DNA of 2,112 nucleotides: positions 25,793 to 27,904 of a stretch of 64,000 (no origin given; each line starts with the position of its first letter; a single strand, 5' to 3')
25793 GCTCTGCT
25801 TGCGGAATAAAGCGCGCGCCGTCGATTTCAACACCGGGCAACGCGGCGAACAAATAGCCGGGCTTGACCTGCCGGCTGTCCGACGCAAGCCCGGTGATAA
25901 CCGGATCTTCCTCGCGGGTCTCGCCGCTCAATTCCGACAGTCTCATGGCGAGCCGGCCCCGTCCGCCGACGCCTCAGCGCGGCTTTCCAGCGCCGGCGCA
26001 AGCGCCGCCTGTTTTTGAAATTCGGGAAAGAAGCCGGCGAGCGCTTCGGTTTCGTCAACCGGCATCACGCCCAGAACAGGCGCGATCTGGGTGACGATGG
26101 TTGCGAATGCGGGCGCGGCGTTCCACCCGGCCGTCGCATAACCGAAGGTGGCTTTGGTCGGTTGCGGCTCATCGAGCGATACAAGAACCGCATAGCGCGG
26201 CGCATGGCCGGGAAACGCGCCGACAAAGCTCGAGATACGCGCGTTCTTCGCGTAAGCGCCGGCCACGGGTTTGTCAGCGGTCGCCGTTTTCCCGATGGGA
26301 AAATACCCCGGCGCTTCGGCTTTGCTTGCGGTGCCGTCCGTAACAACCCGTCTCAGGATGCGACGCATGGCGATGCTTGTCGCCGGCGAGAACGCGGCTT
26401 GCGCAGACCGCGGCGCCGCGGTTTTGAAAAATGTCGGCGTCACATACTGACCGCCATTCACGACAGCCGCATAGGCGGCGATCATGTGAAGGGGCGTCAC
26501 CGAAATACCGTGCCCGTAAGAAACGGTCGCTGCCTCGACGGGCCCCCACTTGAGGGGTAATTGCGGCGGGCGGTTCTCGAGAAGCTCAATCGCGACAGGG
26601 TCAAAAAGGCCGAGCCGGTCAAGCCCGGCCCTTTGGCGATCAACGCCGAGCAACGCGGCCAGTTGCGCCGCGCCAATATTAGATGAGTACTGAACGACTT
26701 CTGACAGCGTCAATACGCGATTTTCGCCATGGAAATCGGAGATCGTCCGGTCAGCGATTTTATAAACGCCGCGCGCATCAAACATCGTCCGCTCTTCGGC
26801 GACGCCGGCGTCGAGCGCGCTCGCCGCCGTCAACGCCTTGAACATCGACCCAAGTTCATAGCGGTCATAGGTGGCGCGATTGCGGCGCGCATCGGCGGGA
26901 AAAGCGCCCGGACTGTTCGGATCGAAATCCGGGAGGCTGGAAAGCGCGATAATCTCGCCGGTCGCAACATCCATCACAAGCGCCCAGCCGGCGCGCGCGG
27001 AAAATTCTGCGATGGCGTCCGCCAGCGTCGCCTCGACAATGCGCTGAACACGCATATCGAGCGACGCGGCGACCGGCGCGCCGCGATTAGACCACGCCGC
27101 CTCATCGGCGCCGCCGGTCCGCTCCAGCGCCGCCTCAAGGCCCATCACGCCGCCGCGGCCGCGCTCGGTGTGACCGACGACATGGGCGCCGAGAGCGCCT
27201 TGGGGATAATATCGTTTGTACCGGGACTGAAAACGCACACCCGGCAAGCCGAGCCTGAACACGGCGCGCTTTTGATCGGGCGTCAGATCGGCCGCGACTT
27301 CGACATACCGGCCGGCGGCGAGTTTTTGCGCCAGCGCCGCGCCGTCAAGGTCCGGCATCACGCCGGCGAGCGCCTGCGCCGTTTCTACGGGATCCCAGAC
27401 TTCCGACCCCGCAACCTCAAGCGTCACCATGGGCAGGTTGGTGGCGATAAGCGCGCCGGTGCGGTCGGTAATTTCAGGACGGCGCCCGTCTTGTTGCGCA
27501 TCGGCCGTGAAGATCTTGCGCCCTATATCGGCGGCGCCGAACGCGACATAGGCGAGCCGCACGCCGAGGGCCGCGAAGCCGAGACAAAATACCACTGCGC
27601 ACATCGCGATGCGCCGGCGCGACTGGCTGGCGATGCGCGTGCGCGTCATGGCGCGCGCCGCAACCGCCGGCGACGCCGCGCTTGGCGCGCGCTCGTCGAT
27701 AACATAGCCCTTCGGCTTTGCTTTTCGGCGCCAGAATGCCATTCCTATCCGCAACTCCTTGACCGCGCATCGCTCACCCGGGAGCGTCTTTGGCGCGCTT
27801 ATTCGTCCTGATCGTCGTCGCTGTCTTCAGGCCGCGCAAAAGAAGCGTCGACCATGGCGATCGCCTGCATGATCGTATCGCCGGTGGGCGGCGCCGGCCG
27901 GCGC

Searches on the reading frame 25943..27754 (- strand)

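Call 73: search_protein_families(library=pfam, proteins=[window:25943-27754:-], max_evalue=0.00001)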
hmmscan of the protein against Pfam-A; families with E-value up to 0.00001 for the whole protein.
window:25943-27754:- (603 aa): 2 families
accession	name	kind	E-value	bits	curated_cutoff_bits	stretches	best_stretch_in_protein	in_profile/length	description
PF00905.27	Transpeptidase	-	2.5e-52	178.4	22.1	1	256-542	1-286/299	Penicillin binding protein transpeptidase domain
PF03717.20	PBP_dimer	-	3.3e-11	44.4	24.4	1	89-197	3-124/180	Penicillin-binding Protein dimerisation domain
